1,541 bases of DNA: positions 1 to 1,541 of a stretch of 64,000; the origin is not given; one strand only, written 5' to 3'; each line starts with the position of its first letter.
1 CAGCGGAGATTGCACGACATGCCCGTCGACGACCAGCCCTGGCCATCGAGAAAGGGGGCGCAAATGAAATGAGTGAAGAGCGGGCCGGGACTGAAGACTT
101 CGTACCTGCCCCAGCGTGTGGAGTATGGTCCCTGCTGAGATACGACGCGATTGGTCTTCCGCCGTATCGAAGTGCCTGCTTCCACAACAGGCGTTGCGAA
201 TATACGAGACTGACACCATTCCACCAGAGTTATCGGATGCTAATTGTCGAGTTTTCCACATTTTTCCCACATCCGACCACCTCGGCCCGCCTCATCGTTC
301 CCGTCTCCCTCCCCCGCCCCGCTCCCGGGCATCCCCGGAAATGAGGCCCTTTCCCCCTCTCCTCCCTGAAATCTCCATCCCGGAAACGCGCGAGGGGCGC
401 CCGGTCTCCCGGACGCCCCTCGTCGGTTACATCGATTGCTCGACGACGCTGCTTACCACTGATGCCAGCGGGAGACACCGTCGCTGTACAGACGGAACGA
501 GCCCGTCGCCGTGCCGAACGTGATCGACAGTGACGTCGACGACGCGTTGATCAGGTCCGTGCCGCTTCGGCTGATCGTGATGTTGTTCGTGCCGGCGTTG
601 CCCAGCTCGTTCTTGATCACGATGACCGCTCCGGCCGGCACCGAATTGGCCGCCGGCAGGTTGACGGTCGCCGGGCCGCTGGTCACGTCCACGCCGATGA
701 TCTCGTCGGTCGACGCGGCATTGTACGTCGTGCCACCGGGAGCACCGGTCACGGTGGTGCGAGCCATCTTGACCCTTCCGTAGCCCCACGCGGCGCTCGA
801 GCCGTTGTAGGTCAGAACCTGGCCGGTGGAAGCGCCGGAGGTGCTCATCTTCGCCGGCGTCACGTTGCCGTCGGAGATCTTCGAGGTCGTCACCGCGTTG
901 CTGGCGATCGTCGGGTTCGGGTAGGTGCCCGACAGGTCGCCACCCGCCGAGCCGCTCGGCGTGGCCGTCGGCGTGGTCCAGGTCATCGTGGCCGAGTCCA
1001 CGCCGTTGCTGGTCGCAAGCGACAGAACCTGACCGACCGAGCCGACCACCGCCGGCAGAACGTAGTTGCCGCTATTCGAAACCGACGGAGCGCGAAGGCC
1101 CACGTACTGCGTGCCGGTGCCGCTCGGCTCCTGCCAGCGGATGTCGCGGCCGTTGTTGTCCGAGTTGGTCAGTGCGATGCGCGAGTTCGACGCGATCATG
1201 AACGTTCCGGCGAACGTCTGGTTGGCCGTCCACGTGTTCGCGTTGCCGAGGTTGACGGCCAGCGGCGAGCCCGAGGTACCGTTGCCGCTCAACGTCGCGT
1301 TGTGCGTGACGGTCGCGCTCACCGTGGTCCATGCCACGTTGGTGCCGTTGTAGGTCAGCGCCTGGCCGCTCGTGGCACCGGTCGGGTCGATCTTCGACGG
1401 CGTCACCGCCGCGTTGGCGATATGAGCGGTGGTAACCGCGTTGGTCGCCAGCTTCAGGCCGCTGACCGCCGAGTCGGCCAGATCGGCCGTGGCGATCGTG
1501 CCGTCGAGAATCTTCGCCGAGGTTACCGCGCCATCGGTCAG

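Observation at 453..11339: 3,628-aa secreted protein made almost entirely of a 10-residue (30-nt) repeat: a tail-fibre-like giant fibre without a T9SS tail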

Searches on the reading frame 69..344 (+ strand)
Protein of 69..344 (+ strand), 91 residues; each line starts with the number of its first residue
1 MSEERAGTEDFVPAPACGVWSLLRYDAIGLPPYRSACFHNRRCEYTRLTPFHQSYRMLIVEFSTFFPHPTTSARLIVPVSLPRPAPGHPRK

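Call 11: search_protein_families(library=pfam, proteins=[window:69-344:+], max_evalue=0.01)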
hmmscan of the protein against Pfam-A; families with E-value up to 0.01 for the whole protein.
window:69-344:+ (91 aa): 0 families

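Call 89: find_encoding_contigs(protein=window:69-344:+, flank=10000, max_places=6)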
Protein window:69-344:+ (91 aa): no gene with exactly this product is on record in the collection.

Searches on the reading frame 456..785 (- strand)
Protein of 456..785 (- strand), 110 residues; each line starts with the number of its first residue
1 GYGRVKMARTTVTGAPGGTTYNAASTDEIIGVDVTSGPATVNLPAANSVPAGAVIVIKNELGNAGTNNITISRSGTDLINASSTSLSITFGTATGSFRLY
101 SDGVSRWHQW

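Call 12: search_protein_families(library=pfam, proteins=[window:456-785:-], max_evalue=10)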
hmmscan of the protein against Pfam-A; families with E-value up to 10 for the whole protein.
seq(110 aa): 0 families

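Call 14: search_protein_families(library=phrogs, proteins=[window:456-785:-], max_evalue=1)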
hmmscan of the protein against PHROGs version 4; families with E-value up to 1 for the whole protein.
seq(110 aa): 6 families
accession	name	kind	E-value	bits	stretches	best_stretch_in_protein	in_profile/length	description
phrog_31104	-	unknown function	2.4e-06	28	1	18-107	273-358/365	-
phrog_11518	-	tail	6.2e-06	25.7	1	22-107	451-535/812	tail fiber protein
phrog_4209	-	tail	0.00041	20.5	1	17-107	222-296/406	tail fiber protein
phrog_972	-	tail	0.0005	18.9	1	27-94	109-176/1246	tail fiber protein proximal subunit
phrog_4302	-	unknown function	0.0039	17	1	20-80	265-323/499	-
phrog_30307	-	unknown function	0.038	15.3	1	18-82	6-70/91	-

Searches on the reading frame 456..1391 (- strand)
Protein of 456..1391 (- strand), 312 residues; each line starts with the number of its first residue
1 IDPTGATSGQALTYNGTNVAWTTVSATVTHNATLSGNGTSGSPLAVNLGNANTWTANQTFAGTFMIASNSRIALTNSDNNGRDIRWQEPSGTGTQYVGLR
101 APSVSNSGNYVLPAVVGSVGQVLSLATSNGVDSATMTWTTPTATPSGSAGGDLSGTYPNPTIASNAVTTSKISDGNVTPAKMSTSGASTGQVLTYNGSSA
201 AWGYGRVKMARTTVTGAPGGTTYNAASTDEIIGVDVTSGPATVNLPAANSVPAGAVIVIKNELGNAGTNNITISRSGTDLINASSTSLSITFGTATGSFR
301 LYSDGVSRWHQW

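Call 18: find_homologous_proteins(query=window:456-1391:-, max_evalue=0.001)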
Query seq(312 aa) (312 aa): 173 proteins with E <= 0.001 among 8000 candidates; the best 120 are listed.
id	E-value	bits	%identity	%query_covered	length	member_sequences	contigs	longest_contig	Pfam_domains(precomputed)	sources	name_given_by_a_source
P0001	4.0e-126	439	46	26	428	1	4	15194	-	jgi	-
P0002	1.6e-99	352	37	65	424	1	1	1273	PF27520.1,PF19264.5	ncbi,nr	ncbi:MAG: hypothetical protein HYZ44_18060, partial [Bacteroidetes bacterium]|nr:hypothetical protei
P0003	2.0e-99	351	51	98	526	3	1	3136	-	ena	-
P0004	6.3e-98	346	51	97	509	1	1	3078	-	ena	-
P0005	1.1e-90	323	80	43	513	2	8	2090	-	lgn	-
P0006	5.0e-84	301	56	49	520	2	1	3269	-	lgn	-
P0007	1.4e-76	276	69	43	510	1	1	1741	-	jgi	jgi:hypothetical protein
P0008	1.6e-76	276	61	49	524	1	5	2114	-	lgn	-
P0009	2.9e-76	275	39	65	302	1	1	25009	PF19264.5,PF14452.13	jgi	jgi:hypothetical protein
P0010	7.2e-74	267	66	65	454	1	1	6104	PF19264.5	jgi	jgi:hypothetical protein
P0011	6.5e-73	264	42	59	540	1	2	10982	PF19264.5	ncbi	ncbi:MAG: hypothetical protein AB7H80_08785 [Candidatus Kapaibacterium sp.]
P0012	7.2e-72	261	57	57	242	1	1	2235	-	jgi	jgi:hypothetical protein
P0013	3.1e-69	252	70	42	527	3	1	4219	-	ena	-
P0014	1.8e-65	240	60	44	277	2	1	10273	-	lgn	-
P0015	4.6e-63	232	73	37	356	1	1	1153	-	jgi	jgi:hypothetical protein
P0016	7.4e-63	231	71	52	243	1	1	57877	PF26696.1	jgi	-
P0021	3.0e-57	213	63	44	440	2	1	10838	PF13884.12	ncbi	-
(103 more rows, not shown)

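Call 58: find_related_loci(query=window:456-1391:-, collection=genome_contigs, flank=10000)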
Query window:456-1391:- (312 aa) in genome_contigs; peptide patterns used: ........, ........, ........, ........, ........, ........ (x = any residue, [..] = any of these).
88 stretches matched a pattern; 29 encode a relative of the query (tblastn E <= 1e-3); 29 distinct loci.
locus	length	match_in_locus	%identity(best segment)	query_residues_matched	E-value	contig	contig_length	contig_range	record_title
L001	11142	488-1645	54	1-312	6e-117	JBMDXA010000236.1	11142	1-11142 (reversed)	MAG: Candidatus Kapaibacteriota bacterium isolate FBaNitRs1_5 FBaNitRs1_contig236, whole genome shotgun sequence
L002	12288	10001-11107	50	1-312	3e-99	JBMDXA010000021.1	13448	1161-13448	MAG: Candidatus Kapaibacteriota bacterium isolate FBaNitRs1_5 FBaNitRs1_contig21, whole genome shotgun sequence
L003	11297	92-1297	69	1-202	2e-80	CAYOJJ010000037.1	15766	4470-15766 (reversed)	MAG TPA_asm: uncultured Alphaproteobacteria bacterium isolate SRP262948_co1_66 genome assembly, contig: NODE_3597_length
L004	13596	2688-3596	65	1-202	1e-77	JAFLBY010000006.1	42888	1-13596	MAG: Candidatus Kapaibacterium sp. isolate UWPOB_KAPA1 gnl_X_FIELABBJ_6, whole genome shotgun sequence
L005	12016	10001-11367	75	27-187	6e-73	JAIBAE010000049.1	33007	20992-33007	MAG: Bacteroidota bacterium isolate SSF3 NODE_24749_length_33007_cov_6.180809, whole genome shotgun sequence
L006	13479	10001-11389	64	1-312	8e-71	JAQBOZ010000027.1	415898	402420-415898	MAG: Chlorobiota bacterium isolate RYN_334 scaffold_3083552, whole genome shotgun sequence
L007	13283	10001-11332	50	1-224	7e-69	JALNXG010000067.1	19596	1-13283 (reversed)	MAG: Melioribacteraceae bacterium isolate SO_2016_LW3 bin 28 scaffold03972_LW162_2016, whole genome shotgun sequence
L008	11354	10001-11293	79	4-141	1e-66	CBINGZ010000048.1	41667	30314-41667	MAG TPA_asm: uncultured bacterium isolate SRR16817054_binner12_Refined_41 genome assembly, contig: ERZ27394105.260, whol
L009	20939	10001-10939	58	1-203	3e-66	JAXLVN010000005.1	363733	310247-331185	MAG: Candidatus Kapaibacterium sp. isolate STL-BAC57 C1.230.fa-5, whole genome shotgun sequence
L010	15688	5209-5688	62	27-197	7e-63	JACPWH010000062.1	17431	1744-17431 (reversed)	MAG: Ignavibacteriae bacterium isolate NC_groundwater_806_Pr6_B-0.1um_39_9 kurt_kritikos_18_scaffold_77697, whole genome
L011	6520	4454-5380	60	27-198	5e-62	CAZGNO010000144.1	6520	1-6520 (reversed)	MAG TPA_asm: uncultured Chitinophagaceae bacterium isolate SRP178908_co1_320 genome assembly, contig: NODE_10056_length_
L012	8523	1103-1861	75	7-141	5e-59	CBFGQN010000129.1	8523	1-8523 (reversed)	MAG TPA_asm: uncultured Ignavibacteria bacterium isolate SRR15517647_binner12_Refined_3 genome assembly, contig: ERZ2732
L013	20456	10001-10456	66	4-145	3e-57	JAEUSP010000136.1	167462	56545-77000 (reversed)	MAG: Chlorobiota bacterium isolate new MAG-306 k141_4123888, whole genome shotgun sequence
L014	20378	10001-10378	75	14-140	1e-55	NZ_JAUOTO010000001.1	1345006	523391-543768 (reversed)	Flavitalea sp. BT771 NODE_1_length_1345006_cov_17.673101, whole genome shotgun sequence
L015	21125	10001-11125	68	4-311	9e-55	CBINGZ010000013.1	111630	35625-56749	MAG TPA_asm: uncultured bacterium isolate SRR16817054_binner12_Refined_41 genome assembly, contig: ERZ27394105.60, whole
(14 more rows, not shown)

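Call 101: find_encoding_contigs(protein=P0016, flank=10000, max_places=2)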
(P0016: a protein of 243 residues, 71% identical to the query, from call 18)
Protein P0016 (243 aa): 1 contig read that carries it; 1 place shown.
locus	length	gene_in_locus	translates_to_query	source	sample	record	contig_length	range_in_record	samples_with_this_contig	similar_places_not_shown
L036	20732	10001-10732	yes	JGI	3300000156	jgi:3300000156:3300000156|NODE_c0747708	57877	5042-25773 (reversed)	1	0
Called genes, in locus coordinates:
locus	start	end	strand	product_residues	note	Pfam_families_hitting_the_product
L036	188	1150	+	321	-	-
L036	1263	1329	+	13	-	-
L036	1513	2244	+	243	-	PF04397:LytTR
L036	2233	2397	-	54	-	-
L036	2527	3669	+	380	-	PF18962:Por_Secre_tail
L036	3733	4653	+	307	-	-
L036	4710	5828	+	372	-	PF13585:CHU_C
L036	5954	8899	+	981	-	PF19081:Ig_7 (faint), PF18962:Por_Secre_tail (weak)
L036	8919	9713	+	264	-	-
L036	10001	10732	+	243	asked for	PF26696:PTL_trimer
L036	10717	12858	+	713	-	-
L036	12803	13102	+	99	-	PF28310:PID_CTERM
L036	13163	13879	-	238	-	-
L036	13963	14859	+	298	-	-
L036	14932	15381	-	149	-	-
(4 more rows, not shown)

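Call 102: find_encoding_contigs(protein=P0011, flank=10000, max_places=2)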
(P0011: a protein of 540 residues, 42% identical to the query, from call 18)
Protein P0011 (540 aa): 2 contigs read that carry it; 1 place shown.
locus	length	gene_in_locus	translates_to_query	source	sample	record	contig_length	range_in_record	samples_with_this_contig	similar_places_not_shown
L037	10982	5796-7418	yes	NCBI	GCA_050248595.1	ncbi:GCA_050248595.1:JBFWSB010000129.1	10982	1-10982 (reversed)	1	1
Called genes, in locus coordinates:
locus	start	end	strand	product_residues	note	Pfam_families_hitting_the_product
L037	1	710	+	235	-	?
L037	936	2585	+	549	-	-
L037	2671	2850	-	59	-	-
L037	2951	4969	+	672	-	-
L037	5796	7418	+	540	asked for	PF19264:DUF5907 (faint)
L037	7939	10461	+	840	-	PF21300:LbR_Ice_bind (faint)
